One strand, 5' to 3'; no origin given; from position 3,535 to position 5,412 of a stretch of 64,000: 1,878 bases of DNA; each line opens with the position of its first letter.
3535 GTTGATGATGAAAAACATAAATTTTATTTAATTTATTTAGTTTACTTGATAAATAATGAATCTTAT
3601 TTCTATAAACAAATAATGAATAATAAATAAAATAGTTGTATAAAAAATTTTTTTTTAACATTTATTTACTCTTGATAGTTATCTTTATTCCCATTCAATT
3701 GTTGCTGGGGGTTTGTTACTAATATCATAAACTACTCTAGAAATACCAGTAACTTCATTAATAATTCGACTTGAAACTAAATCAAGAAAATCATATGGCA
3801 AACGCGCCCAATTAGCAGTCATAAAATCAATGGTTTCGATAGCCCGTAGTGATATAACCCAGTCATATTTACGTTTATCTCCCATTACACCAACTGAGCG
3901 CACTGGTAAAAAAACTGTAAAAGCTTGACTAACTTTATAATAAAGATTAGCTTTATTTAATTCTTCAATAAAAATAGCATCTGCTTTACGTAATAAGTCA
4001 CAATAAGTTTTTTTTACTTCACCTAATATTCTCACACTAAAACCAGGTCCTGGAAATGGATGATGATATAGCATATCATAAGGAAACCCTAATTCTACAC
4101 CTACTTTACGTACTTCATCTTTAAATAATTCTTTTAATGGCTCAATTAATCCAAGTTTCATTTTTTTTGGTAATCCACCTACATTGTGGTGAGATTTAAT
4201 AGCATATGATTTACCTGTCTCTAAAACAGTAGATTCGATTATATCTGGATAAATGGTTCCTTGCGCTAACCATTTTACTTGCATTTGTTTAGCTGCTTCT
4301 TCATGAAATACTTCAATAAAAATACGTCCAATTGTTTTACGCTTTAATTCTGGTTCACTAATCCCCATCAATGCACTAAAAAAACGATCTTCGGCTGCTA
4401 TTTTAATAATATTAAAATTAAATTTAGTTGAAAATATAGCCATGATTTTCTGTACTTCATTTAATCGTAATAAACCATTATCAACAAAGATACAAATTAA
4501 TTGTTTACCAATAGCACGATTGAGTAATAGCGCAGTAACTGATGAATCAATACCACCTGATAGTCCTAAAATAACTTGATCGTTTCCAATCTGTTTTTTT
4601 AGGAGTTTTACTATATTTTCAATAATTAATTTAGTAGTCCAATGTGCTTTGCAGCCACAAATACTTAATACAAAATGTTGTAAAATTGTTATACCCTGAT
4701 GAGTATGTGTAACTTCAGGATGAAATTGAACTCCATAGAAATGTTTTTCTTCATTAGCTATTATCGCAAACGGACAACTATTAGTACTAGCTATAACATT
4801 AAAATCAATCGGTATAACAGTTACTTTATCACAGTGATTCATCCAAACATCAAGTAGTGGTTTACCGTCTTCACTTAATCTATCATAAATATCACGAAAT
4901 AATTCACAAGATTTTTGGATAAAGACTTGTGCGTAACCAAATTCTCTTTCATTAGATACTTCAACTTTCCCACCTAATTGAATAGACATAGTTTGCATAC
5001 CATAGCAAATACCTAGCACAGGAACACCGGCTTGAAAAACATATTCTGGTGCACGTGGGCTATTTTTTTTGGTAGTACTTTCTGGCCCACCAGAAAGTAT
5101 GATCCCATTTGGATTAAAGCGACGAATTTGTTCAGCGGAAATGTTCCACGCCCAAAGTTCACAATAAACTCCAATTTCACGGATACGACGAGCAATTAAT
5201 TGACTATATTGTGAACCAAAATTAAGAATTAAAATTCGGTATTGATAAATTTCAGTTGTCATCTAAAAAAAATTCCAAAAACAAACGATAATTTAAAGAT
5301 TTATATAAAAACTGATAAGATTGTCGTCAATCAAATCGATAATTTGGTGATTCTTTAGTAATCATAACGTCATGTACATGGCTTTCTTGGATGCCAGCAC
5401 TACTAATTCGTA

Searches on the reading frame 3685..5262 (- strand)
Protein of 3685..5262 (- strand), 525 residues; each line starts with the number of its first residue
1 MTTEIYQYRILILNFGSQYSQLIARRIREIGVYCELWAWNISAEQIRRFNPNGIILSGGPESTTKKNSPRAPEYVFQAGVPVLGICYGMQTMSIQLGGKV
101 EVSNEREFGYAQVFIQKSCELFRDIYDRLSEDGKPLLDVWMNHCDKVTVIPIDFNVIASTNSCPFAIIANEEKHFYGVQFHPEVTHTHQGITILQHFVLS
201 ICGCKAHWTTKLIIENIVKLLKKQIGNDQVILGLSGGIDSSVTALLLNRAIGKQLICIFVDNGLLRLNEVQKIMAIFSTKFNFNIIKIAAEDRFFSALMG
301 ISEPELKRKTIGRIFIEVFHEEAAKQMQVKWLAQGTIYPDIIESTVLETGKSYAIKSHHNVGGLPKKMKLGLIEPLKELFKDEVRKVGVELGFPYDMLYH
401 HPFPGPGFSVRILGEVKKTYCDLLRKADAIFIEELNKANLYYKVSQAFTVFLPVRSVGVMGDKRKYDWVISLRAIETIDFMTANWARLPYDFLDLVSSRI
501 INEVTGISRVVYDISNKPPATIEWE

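Call 44: search_protein_families(library=ncbifam, proteins=[window:3685-5262:-], max_evalue=1e-20)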
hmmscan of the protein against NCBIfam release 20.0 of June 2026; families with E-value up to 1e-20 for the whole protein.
window:3685-5262:- (525 aa): 4 families
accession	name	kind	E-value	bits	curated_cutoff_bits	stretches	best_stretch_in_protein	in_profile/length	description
NF000848.1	PRK00074.1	equivalog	8.9e-238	790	400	1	10-525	1-512/512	glutamine-hydrolyzing GMP synthase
TIGR00884.1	guaA_Cterm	equivalog_domain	2.3e-142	473.8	338.75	1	213-525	2-310/310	glutamine-hydrolyzing GMP synthase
TIGR00888.1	guaA_Nterm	equivalog_domain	2.1e-77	258.8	172.15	1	10-205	1-188/188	glutamine-hydrolyzing GMP synthase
NF001975.0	PRK00758.1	equivalog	9.4e-45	152.5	198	1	9-202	3-182/185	GMP synthase subunit A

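Call 70: find_encoding_contigs(protein=window:3685-5262:-, flank=10000, max_places=5)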
Protein window:3685-5262:- (525 aa): 5 contigs read that carry it; 4 places shown.
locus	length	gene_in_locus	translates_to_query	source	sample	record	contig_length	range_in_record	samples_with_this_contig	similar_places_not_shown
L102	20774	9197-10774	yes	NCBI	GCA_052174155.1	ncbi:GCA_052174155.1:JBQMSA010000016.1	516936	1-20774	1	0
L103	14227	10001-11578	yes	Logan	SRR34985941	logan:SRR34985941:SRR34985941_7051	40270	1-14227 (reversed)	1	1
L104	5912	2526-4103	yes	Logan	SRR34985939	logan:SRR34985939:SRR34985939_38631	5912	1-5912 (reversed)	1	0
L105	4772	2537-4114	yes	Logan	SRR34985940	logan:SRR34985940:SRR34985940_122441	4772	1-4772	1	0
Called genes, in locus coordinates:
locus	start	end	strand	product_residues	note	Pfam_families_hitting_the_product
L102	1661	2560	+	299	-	PF03956:Lys_export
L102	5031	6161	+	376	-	PF01546:Peptidase_M20, PF07687:M20_dimer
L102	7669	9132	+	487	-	PF00478:IMPDH, PF00571:CBS, PF01070:FMN_dh, PF03060:NMO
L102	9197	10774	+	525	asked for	PF00117:GATase, PF07722:Peptidase_C26 (weak), PF02540:NAD_synthase (weak), PF00958:GMP_synt_C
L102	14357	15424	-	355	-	PF00793:DAHP_synth_1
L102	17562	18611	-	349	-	PF01594:AI-2E_transport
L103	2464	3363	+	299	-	PF03956:Lys_export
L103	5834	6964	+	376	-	PF01546:Peptidase_M20, PF07687:M20_dimer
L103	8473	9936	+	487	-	PF00478:IMPDH, PF00571:CBS, PF01070:FMN_dh, PF03060:NMO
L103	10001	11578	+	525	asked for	PF00117:GATase, PF07722:Peptidase_C26 (weak), PF02540:NAD_synthase (weak), PF00958:GMP_synt_C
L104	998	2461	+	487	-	PF00478:IMPDH, PF00571:CBS, PF01070:FMN_dh, PF00977:His_biosynth (faint), PF03060:NMO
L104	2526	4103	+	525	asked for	PF00117:GATase, PF07722:Peptidase_C26 (weak), PF02540:NAD_synthase (weak), PF00958:GMP_synt_C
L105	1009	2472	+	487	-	PF00478:IMPDH, PF00571:CBS, PF01070:FMN_dh, PF03060:NMO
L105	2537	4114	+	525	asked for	PF00117:GATase, PF07722:Peptidase_C26 (weak), PF02540:NAD_synthase (weak), PF00958:GMP_synt_C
